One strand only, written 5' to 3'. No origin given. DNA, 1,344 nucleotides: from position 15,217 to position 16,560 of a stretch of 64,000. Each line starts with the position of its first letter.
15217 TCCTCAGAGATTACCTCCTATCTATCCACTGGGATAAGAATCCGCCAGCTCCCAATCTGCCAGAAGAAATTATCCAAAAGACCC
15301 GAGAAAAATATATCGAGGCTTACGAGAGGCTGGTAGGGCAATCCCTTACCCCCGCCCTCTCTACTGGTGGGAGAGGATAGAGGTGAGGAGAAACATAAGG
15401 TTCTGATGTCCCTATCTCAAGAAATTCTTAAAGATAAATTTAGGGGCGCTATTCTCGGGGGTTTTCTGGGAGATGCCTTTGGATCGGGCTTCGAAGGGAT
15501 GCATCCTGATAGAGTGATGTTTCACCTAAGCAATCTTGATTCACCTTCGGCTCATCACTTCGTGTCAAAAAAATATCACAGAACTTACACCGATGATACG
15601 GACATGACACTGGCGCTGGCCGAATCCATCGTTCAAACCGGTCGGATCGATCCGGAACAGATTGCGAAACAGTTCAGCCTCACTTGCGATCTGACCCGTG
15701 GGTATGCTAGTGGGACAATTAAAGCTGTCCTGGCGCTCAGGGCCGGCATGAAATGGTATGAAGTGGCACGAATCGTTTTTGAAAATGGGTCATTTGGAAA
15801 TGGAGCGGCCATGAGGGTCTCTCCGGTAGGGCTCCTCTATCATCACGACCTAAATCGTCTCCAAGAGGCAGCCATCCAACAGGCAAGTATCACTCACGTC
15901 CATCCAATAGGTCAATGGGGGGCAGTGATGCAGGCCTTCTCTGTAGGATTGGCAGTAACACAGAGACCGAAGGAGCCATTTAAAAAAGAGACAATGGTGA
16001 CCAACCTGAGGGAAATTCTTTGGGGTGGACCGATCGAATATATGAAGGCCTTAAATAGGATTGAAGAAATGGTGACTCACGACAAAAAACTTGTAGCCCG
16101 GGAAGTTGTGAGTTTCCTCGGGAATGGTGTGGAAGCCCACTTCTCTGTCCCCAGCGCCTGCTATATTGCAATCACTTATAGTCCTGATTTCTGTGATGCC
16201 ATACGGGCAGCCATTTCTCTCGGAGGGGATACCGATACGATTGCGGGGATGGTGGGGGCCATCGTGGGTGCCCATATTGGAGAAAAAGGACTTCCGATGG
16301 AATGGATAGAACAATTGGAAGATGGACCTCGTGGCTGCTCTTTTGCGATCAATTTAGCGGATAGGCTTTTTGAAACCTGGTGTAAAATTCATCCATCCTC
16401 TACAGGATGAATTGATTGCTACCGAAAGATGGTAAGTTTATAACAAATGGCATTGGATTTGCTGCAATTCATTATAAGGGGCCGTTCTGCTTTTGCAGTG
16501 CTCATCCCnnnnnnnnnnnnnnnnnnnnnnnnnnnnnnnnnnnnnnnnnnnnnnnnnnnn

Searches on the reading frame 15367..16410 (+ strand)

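Call 6: search_protein_families(library=pfam, proteins=[window:15367-16410:+], max_evalue=0.01)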
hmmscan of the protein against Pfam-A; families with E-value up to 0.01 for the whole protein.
window:15367-16410:+ (347 aa): 2 families
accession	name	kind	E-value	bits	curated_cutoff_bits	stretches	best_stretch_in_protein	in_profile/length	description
PF03747.19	ADP_ribosyl_GH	-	2.4e-63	214.9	26.2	1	27-311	1-286/287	ADP-ribosylglycohydrolase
PF04226.18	Transgly_assoc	-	0.0079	16.8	25.3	0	291-305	1-15/49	Transglycosylase associated protein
